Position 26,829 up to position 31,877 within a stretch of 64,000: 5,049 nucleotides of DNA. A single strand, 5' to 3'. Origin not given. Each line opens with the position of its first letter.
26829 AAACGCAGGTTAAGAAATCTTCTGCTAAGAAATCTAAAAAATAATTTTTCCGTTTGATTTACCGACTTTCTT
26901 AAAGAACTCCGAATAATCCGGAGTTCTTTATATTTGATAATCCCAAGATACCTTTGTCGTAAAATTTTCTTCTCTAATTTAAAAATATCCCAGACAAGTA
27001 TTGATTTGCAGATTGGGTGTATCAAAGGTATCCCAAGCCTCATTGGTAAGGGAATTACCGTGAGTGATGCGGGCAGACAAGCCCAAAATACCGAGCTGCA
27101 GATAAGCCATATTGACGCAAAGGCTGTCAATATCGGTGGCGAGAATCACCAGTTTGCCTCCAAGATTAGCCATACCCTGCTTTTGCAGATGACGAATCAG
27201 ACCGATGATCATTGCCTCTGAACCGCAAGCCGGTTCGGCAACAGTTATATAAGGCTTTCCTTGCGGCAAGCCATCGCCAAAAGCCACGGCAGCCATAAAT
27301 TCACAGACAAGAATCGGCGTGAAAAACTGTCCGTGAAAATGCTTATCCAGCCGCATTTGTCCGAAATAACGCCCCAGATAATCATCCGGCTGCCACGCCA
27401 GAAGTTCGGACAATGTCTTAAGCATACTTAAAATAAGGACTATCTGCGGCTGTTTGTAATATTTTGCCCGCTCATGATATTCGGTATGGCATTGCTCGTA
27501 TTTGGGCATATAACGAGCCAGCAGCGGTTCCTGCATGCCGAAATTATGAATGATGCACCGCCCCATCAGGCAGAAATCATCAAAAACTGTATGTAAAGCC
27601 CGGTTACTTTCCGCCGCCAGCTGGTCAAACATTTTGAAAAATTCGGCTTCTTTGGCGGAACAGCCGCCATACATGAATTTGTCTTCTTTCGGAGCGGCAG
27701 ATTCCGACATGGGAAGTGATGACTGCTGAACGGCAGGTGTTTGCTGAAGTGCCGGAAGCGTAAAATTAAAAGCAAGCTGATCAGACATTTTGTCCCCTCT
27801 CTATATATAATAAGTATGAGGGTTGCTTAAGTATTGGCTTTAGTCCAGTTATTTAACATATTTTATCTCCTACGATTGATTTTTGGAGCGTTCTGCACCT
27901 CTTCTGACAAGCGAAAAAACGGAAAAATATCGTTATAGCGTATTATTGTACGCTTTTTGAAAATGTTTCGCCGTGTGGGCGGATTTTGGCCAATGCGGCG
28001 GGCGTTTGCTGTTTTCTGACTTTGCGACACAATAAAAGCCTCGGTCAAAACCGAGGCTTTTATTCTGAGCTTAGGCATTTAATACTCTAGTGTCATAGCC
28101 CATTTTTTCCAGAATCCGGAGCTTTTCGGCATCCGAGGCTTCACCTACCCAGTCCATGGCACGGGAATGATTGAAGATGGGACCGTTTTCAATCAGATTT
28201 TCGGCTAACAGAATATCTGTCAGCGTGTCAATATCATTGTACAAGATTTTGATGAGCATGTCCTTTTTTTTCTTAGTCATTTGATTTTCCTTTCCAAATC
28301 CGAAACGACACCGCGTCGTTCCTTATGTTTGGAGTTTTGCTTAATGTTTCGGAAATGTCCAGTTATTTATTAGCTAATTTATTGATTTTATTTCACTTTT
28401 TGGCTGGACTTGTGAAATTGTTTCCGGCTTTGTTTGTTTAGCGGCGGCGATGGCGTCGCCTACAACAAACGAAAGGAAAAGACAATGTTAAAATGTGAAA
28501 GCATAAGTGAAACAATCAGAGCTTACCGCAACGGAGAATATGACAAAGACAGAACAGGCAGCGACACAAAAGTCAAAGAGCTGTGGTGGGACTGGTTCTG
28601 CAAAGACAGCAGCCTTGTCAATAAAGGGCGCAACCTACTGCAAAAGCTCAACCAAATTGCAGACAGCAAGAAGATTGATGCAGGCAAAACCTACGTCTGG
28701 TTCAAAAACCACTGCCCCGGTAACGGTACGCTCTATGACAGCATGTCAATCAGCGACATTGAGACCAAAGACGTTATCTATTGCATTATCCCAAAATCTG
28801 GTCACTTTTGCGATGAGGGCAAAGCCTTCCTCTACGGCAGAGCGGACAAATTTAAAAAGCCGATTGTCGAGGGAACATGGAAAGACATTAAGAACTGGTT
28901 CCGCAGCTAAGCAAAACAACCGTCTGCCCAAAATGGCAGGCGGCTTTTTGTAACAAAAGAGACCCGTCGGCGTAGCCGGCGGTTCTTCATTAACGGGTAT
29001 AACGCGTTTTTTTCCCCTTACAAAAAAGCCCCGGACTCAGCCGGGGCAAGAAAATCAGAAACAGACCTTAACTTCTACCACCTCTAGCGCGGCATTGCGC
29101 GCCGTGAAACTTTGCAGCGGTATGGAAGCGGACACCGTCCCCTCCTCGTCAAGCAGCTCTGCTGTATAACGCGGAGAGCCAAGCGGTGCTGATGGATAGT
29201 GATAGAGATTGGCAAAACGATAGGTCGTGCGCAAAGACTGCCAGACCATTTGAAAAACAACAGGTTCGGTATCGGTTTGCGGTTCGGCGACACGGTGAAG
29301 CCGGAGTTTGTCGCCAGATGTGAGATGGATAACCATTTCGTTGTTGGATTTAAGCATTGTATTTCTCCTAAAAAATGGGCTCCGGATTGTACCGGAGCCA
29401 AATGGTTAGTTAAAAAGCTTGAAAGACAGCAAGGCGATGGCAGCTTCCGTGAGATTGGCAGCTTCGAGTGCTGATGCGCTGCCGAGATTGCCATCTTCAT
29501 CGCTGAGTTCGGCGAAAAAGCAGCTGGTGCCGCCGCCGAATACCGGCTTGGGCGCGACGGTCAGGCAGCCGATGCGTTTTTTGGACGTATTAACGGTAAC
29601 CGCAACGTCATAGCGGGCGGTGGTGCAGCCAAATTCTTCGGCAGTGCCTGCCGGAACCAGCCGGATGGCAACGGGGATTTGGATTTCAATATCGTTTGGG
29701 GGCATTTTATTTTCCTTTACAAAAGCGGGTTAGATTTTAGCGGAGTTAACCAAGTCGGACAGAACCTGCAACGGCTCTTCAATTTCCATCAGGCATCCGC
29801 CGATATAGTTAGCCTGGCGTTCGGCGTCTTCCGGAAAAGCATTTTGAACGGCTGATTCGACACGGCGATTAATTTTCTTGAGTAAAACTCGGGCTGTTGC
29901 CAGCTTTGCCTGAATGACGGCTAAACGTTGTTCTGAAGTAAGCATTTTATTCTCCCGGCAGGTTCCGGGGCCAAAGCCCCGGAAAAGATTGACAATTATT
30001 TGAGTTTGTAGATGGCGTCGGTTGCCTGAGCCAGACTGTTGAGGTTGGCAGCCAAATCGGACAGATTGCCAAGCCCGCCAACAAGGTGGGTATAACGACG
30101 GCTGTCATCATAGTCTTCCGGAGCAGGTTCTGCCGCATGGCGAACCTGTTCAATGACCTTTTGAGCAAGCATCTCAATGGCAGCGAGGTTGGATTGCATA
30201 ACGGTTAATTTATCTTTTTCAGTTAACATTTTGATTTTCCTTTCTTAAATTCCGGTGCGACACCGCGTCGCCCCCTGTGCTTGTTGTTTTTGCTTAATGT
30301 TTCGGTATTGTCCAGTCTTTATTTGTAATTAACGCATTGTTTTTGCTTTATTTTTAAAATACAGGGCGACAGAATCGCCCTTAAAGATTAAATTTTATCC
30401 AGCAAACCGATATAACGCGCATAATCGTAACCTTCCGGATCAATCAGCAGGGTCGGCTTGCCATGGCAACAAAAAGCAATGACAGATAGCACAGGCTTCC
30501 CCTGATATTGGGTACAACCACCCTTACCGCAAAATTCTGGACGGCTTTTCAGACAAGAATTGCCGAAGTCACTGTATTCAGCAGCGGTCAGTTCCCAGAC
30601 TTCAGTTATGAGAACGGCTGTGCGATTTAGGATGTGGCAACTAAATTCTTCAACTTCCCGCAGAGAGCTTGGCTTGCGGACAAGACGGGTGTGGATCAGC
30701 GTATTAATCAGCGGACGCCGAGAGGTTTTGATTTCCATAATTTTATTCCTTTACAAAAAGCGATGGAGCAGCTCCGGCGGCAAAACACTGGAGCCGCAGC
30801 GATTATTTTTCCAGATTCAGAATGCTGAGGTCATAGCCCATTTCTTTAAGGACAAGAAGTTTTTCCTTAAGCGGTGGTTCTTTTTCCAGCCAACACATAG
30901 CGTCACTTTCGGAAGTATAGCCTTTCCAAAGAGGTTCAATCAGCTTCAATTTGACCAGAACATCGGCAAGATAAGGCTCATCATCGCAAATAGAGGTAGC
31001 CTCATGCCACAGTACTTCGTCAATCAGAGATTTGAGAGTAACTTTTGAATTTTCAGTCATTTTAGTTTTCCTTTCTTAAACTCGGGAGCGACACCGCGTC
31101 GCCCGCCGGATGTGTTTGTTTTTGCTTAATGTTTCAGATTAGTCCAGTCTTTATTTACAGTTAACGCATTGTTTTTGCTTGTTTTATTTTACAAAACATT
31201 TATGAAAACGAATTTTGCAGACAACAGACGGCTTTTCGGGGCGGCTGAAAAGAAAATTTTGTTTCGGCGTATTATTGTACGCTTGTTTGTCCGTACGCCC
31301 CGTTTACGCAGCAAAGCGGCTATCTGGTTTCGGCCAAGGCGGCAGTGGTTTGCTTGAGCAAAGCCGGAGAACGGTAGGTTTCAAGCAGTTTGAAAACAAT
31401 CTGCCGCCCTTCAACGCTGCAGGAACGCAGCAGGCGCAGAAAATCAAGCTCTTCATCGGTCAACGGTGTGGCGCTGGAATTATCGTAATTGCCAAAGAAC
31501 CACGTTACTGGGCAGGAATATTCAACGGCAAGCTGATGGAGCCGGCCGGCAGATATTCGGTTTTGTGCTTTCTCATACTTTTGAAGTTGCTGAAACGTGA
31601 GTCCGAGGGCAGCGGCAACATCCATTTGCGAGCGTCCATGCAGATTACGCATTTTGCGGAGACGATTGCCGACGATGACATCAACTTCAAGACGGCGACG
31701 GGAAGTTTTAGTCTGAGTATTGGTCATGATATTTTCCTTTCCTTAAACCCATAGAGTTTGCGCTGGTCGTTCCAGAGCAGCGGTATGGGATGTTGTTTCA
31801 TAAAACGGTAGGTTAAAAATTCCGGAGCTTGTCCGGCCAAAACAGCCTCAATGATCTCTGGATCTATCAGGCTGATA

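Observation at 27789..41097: Eight copies of a bipartite promoter/5'UTR cassette, with the downstream octamer fixed by strand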

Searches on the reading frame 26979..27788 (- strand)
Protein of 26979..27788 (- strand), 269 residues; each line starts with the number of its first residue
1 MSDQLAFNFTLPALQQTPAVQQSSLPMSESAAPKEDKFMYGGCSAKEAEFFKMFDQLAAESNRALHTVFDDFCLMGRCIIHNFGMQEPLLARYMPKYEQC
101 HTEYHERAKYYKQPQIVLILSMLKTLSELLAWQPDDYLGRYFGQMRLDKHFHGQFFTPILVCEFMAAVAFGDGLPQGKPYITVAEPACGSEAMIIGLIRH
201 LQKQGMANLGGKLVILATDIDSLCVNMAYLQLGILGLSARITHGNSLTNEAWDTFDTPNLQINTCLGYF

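Call 15: search_protein_families(library=pfam, proteins=[window:26979-27788:-], max_evalue=0.01)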
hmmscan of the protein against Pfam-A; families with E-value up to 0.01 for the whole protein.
window:26979-27788:- (269 aa): 1 family
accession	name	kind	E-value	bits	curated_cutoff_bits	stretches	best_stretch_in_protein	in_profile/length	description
PF02384.22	N6_Mtase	-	3e-08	33.8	20.4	1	151-253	24-121/311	N-6 DNA Methylase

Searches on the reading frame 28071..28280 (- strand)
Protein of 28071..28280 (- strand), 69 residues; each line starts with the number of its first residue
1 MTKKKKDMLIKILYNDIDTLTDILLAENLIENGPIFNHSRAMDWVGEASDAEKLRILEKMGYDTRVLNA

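Call 15: search_protein_families(library=pfam, proteins=[window:28071-28280:-], max_evalue=0.01)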
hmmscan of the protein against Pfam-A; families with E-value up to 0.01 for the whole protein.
window:28071-28280:- (69 aa): 0 families

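Call 30: search_protein_families(library=phrogs, proteins=[window:28071-28280:-], max_evalue=0.001)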
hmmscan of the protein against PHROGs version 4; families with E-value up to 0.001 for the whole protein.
window:28071-28280:- (69 aa): 0 families

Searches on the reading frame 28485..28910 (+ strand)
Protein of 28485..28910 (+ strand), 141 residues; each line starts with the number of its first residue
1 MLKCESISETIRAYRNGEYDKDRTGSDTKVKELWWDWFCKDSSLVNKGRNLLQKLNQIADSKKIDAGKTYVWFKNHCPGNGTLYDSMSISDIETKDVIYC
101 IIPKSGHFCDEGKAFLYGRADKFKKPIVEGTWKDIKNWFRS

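Call 15: search_protein_families(library=pfam, proteins=[window:28485-28910:+], max_evalue=0.01)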
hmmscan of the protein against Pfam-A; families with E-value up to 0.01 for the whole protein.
window:28485-28910:+ (141 aa): 0 families

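Call 30: search_protein_families(library=phrogs, proteins=[window:28485-28910:+], max_evalue=0.001)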
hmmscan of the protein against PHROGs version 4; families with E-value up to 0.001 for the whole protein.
window:28485-28910:+ (141 aa): 0 families

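Call 36: search_protein_families(library=pfam, proteins=[window:28485-28910:+], max_evalue=5)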
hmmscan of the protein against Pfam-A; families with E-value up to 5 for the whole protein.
window:28485-28910:+ (141 aa): 0 families

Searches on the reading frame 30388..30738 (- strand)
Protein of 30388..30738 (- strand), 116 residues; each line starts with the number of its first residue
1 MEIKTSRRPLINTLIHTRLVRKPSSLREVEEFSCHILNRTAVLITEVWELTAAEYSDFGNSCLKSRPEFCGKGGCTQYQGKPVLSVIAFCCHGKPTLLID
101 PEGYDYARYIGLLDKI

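Call 15: search_protein_families(library=pfam, proteins=[window:30388-30738:-], max_evalue=0.01)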
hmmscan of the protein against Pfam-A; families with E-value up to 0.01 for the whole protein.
window:30388-30738:- (116 aa): 1 family
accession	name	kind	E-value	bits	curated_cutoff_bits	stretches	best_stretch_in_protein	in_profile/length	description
PF19854.4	DUF6329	-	0.0051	16.9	26.8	1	97-109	17-29/39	Family of unknown function (DUF6329)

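Call 30: search_protein_families(library=phrogs, proteins=[window:30388-30738:-], max_evalue=0.001)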
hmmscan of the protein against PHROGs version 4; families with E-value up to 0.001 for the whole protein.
window:30388-30738:- (116 aa): 1 family
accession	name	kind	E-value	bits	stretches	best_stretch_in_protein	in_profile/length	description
phrog_21303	-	unknown function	0.00025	22.4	1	37-115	15-94/101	-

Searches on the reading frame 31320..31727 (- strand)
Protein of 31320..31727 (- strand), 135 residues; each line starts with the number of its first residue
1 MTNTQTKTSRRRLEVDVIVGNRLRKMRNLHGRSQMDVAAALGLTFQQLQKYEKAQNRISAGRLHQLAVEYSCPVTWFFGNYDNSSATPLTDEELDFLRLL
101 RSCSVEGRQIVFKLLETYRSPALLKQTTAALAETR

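Call 15: search_protein_families(library=pfam, proteins=[window:31320-31727:-], max_evalue=0.01)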
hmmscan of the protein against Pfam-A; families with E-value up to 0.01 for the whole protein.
window:31320-31727:- (135 aa): 4 families
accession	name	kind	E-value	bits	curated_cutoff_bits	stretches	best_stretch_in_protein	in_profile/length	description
PF01381.28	HTH_3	-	1.3e-09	38.3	23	1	23-77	1-55/55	Helix-turn-helix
PF13560.12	HTH_31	-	9.7e-07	29.5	27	1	20-68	3-52/64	Helix-turn-helix domain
PF13443.12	HTH_26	-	0.0019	18.8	22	1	22-72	1-52/63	Cro/C1-type HTH DNA-binding domain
PF12844.13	HTH_19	-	0.0086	16.4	30.2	0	20-82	1-63/64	Helix-turn-helix domain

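Call 30: search_protein_families(library=phrogs, proteins=[window:31320-31727:-], max_evalue=0.001)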
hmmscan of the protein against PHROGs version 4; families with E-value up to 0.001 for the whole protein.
window:31320-31727:- (135 aa): 9 families
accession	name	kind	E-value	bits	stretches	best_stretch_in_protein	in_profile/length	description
phrog_8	-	transcription regulation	3.2e-11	44.3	1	13-104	71-150/346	transcriptional regulator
phrog_2328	-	transcription regulation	3.9e-10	40.6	1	14-87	15-84/128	transcriptional repressor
phrog_2439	-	transcription regulation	6.1e-08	32.9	1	18-106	7-89/367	transcriptional regulator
phrog_5823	-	transcription regulation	2.3e-06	28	1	19-91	7-81/404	transcriptional regulator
phrog_4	-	transcription regulation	2.6e-06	27.7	1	18-88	136-202/400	transcriptional repressor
phrog_3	-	transcription regulation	5.1e-06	27.5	1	12-87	82-155/430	transcriptional repressor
phrog_2967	-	transcription regulation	8.4e-06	26.5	1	17-83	9-75/225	transcriptional regulator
phrog_955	-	DNA, RNA and nucleotide metabolism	6.9e-05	23.6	1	3-66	9-72/142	HTH DNA binding protein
phrog_7396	-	unknown function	0.00056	20.6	1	7-80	4-80/227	-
